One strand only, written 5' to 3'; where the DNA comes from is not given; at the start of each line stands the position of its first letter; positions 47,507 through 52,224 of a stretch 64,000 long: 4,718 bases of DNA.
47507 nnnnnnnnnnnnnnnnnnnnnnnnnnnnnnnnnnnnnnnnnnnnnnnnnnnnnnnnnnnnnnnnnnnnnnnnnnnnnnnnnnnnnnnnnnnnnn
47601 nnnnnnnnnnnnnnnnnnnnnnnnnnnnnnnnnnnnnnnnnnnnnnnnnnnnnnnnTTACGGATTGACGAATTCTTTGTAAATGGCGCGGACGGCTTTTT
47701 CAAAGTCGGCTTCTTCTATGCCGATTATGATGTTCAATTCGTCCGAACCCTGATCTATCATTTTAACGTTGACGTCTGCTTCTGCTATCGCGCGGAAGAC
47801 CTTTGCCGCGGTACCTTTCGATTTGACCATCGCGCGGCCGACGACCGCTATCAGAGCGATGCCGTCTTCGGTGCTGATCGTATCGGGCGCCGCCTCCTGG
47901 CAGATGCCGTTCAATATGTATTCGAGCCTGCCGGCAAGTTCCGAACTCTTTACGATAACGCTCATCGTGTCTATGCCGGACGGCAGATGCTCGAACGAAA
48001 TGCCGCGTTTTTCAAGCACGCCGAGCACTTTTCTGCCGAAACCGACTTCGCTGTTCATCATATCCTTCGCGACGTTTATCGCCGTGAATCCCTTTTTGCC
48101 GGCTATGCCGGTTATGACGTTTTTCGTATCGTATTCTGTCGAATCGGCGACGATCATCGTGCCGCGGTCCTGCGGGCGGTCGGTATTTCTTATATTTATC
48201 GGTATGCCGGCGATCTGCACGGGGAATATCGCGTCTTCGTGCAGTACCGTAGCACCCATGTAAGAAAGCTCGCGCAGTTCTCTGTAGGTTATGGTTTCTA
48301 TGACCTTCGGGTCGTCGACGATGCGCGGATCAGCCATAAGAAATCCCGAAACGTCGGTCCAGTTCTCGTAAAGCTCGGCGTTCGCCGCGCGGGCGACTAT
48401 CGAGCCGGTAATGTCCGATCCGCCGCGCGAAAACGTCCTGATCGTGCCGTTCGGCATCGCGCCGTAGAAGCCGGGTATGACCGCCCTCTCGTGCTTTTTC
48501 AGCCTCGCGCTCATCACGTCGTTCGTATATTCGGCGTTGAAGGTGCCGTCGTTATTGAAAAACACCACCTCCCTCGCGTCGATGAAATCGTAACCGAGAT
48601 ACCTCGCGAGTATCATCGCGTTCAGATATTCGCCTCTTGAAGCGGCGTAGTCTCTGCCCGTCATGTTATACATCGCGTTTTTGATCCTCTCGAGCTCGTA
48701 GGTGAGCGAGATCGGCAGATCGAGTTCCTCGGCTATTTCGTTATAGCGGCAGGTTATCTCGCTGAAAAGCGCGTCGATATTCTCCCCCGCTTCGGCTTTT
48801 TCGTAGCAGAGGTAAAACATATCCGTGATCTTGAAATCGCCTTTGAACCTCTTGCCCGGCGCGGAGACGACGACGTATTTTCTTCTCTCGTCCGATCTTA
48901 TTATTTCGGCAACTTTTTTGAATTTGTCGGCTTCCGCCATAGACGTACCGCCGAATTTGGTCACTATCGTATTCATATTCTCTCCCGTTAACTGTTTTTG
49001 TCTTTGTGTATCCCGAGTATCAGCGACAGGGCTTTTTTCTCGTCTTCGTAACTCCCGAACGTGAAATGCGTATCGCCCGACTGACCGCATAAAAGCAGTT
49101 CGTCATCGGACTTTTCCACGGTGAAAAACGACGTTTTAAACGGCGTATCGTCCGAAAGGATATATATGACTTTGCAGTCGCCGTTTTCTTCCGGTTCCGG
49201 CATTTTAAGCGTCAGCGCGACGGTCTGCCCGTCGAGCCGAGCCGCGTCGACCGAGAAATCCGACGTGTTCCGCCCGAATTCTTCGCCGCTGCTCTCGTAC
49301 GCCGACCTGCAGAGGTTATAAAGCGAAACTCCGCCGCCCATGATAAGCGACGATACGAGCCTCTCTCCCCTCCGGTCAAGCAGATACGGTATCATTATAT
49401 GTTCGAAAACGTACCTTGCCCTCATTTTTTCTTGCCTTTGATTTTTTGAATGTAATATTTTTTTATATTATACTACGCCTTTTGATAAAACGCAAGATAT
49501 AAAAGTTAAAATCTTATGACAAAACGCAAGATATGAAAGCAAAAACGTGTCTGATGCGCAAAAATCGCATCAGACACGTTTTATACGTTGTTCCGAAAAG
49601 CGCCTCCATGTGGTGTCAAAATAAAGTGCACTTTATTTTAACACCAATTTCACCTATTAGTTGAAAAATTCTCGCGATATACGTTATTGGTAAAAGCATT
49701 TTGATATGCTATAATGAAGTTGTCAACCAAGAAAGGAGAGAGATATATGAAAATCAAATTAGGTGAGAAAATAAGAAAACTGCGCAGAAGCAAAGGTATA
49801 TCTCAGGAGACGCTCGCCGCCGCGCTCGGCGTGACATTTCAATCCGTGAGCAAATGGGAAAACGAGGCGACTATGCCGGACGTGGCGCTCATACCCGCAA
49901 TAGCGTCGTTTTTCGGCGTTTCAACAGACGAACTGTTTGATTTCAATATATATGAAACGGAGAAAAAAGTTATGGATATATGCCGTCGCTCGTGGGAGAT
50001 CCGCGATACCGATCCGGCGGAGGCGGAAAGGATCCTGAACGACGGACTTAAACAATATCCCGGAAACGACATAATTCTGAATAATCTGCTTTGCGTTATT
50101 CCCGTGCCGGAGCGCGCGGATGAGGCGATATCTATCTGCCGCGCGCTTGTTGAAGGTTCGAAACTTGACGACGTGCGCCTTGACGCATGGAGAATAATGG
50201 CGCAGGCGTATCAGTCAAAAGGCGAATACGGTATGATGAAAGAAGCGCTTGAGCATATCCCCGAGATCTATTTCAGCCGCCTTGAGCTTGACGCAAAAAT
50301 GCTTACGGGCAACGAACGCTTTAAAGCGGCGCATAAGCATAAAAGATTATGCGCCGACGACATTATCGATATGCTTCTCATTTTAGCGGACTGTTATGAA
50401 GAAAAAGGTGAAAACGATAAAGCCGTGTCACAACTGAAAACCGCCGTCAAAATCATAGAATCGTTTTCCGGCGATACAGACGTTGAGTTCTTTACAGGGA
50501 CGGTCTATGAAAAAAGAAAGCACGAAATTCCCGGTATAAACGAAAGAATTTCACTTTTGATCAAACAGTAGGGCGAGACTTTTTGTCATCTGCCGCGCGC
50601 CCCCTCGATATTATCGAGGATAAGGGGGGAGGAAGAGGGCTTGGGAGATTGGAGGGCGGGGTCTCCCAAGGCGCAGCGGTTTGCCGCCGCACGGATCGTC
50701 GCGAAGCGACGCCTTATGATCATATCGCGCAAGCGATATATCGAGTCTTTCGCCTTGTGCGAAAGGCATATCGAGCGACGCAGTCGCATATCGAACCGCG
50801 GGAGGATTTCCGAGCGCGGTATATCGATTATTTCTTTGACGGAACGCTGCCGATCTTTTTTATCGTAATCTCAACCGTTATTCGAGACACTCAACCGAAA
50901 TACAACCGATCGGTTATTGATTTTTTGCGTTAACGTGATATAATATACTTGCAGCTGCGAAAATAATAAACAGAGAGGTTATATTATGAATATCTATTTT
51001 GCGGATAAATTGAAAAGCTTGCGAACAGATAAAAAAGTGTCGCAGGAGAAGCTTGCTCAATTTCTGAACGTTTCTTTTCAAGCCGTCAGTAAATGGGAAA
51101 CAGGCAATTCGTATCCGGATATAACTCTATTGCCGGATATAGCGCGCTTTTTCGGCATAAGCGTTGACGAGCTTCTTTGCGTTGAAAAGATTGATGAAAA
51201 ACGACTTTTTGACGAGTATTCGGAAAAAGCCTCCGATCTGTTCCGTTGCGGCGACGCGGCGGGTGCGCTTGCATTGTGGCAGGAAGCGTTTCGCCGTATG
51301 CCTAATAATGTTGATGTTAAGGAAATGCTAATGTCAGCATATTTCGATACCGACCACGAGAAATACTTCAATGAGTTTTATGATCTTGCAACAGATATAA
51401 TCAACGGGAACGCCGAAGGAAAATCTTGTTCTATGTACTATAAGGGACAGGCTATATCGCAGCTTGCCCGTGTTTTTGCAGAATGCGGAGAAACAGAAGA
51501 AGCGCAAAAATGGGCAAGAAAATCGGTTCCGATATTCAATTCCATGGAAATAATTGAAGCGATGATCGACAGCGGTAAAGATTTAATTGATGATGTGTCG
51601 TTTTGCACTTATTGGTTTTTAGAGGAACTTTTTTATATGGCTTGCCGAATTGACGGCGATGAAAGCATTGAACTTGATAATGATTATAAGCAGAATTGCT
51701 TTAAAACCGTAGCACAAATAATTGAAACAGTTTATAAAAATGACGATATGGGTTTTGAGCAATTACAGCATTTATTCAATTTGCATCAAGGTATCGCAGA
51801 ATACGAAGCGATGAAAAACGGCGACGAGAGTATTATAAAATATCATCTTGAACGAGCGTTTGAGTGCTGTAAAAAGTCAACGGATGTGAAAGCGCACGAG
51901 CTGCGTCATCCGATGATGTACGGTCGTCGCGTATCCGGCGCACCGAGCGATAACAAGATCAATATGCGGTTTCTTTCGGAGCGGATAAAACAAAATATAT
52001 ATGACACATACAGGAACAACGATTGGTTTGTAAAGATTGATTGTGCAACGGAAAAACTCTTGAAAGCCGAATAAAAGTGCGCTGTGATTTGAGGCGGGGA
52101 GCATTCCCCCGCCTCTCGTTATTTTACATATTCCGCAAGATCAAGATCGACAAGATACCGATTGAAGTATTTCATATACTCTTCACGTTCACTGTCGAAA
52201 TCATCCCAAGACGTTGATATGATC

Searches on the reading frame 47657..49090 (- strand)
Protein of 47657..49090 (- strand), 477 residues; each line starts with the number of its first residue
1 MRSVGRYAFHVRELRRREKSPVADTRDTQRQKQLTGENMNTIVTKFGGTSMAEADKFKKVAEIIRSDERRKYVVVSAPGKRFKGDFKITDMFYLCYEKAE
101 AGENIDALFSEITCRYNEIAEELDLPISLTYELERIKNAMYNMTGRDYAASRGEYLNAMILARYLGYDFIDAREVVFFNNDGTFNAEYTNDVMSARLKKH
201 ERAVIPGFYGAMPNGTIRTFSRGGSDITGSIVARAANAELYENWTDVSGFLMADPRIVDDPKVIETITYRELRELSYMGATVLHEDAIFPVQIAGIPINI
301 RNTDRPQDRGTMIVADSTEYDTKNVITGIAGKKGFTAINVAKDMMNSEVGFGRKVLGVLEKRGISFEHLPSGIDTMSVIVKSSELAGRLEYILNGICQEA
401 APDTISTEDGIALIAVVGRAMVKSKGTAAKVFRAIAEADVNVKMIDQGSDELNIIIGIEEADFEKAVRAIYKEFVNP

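Call 51: search_protein_families(library=pfam, proteins=[window:47657-49090:-], max_evalue=0.01)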
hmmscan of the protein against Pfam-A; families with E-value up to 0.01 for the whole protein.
window:47657-49090:- (477 aa): 5 families
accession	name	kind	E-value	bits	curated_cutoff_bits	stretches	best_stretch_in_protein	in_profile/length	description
PF00696.33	AA_kinase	-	1.8e-34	119.9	24.9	1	40-302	1-234/234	Amino acid kinase family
PF22468.2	ACT_9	-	6.3e-24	84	27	1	414-474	1-61/61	ACT domain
PF01842.31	ACT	-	9.3e-08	32.2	27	1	425-470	11-61/66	ACT domain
PF13840.12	ACT_7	-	4.9e-07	29.9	27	1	407-470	2-63/65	ACT domain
PF02208.21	Sorb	-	0.0056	16.7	27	0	284-308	2-24/42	Sorbin homologous domain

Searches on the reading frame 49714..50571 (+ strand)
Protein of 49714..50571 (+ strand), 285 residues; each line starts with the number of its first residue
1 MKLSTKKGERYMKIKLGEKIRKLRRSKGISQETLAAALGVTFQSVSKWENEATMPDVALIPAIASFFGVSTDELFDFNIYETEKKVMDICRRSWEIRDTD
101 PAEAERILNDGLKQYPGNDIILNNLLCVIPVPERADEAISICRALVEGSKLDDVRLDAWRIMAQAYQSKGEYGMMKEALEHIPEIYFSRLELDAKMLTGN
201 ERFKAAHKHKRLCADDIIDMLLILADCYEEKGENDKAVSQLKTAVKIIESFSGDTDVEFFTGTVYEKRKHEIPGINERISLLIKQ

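Call 110: search_protein_families(library=pfam, proteins=[window:49714-50571:+], max_evalue=0.001)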
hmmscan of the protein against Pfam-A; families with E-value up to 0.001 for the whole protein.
window:49714-50571:+ (285 aa): 8 families
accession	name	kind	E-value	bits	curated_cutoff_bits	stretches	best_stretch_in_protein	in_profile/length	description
PF01381.28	HTH_3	-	7.2e-16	58.4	23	1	20-74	1-55/55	Helix-turn-helix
PF13560.12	HTH_31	-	1.5e-09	38.4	27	1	16-74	2-61/64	Helix-turn-helix domain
PF12844.13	HTH_19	-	1e-08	35.4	30.2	1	17-75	1-59/64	Helix-turn-helix domain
PF13428.12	TPR_14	-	1.1e-07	32.2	23.5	0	100-125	16-41/44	Tetratricopeptide repeat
PF13181.12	TPR_8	-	9.1e-06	25.9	25.7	0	219-249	2-32/34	Tetratricopeptide repeat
PF13443.12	HTH_26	-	2.6e-05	24.8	22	1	19-78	1-61/63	Cro/C1-type HTH DNA-binding domain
PF14559.12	TPR_19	-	5e-05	24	25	0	221-245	28-52/68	Tetratricopeptide repeat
PF07719.23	TPR_2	-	0.00082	19.8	27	0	223-247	6-30/34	Tetratricopeptide repeat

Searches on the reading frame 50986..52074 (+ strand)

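Call 110: search_protein_families(library=pfam, proteins=[window:50986-52074:+], max_evalue=0.001)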
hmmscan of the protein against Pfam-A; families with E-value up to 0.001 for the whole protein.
window:50986-52074:+ (362 aa): 6 families
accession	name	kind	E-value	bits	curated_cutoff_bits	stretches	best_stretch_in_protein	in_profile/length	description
PF01381.28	HTH_3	-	2.2e-12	47.3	23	1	9-63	1-55/55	Helix-turn-helix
PF13560.12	HTH_31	-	6.5e-07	30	27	1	5-63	2-61/64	Helix-turn-helix domain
PF12844.13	HTH_19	-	1.2e-05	25.6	30.2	1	8-64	3-59/64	Helix-turn-helix domain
PF13443.12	HTH_26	-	4.9e-05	23.9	22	1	8-64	1-58/63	Cro/C1-type HTH DNA-binding domain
PF13374.12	TPR_10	-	0.00043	20.7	27.5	0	156-182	4-30/42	Tetratricopeptide repeat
PF14559.12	TPR_19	-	0.00096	19.9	25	0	89-123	5-39/68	Tetratricopeptide repeat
